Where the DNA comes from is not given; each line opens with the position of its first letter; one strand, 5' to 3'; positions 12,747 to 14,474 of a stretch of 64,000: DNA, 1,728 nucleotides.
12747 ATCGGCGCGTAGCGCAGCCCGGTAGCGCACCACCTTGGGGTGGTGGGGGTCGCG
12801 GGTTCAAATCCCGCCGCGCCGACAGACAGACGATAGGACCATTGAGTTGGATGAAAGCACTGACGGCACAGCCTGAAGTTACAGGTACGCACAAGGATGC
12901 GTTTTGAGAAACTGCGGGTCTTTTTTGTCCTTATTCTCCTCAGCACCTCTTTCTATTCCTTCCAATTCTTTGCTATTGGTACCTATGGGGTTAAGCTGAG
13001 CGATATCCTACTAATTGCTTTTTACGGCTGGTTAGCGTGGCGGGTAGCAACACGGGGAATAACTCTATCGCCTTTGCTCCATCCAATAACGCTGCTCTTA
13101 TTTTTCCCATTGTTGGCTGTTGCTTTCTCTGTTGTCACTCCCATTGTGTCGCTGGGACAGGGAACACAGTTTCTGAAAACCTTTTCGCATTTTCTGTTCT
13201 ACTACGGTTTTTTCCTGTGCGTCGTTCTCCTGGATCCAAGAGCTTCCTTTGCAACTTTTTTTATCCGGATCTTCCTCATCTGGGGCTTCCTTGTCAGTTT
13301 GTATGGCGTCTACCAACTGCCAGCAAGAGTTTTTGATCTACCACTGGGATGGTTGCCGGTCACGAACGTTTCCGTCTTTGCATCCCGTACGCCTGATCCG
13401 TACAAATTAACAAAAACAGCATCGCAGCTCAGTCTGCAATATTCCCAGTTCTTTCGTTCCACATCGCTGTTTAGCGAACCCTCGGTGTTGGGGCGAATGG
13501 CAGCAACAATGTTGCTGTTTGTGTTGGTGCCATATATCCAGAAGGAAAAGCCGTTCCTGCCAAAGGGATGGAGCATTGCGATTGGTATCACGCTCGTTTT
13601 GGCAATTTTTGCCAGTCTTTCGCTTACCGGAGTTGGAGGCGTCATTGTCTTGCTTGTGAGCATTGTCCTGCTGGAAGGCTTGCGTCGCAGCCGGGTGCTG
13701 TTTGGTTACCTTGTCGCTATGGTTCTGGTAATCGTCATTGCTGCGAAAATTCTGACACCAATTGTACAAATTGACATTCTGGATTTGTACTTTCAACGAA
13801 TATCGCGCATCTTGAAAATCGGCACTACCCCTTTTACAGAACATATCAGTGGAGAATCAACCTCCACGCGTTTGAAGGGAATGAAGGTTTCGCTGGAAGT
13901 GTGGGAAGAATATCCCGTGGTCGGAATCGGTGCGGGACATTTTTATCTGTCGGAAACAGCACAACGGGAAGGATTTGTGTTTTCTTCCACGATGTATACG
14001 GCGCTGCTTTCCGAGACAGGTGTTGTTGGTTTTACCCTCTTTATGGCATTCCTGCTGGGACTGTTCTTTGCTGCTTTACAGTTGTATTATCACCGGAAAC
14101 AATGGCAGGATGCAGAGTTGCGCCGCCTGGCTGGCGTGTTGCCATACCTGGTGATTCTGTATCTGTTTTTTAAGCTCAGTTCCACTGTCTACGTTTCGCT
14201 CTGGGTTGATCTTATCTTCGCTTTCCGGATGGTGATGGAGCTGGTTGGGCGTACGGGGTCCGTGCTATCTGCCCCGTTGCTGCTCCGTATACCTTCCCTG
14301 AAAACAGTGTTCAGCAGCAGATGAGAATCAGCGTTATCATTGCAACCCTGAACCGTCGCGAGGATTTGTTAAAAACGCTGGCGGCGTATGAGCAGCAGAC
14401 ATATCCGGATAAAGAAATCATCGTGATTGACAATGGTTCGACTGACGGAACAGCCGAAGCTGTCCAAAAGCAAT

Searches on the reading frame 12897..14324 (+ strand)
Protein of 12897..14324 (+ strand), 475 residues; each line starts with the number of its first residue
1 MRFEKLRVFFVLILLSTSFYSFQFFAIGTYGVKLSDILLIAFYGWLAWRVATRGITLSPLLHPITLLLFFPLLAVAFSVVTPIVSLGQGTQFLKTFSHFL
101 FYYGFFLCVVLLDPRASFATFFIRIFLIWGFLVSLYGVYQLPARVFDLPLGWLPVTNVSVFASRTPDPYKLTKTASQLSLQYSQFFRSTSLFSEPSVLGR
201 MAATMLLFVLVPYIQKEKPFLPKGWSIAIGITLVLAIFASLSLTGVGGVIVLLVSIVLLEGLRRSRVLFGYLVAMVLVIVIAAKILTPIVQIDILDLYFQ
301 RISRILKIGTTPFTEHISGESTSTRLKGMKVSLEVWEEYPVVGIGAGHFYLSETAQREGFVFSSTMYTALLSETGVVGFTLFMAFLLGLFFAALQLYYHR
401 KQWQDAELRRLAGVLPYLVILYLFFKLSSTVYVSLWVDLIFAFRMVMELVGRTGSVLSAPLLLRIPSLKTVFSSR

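Call 28: find_encoding_contigs(protein=window:12897-14324:+, flank=10000, max_places=1)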
Protein window:12897-14324:+ (475 aa): 7 contigs read that carry it; 1 place shown.
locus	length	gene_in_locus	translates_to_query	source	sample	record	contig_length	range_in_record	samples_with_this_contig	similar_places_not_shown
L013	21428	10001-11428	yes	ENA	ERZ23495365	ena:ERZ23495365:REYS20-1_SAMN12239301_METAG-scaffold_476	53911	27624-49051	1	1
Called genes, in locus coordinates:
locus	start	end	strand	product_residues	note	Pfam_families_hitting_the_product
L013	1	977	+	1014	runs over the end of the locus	PF13485:Peptidase_MA_2, PF00930:DPPIV_N (faint), PF26549:Tricorn_N (weak), PF26550:Tricorn_2nd, PF07676:PD40 (faint), PF26549:Tricorn_N (weak), PF01103:Omp85 (weak)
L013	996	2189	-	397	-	PF13487:HD_5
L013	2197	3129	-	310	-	PF13677:MotB_plug, PF00691:OmpA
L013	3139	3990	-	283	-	PF20560:MotA_N, PF01618:MotA_ExbB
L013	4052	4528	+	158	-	PF01242:PTPS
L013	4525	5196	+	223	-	PF01227:GTP_cyclohydroI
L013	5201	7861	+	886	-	PF25852:DUF6242_C (faint), PF02012:BNR (faint), PF15902:Sortilin-Vps10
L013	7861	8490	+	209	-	PF01351:RNase_HII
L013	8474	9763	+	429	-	PF12890:DHOase, PF01979:Amidohydro_1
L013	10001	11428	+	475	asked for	PF04932:Wzy_C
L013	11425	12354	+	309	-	PF00535:Glycos_transf_2, PF10111:Glyco_tranf_2_2 (faint), PF13641:Glyco_tranf_2_3, PF13632:Glyco_trans_2_3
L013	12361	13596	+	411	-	PF13439:Glyco_transf_4, PF13579:Glyco_trans_4_4, PF00534:Glycos_transf_1, PF13692:Glyco_trans_1_4, PF13524:Glyco_trans_1_2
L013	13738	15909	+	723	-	PF00384:Molybdopterin, PF01568:Molydop_binding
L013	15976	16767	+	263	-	PF02634:FdhD-NarQ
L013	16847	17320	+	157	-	PF06240:COXG, PF10604:Polyketide_cyc2, PF08327:AHSA1 (weak)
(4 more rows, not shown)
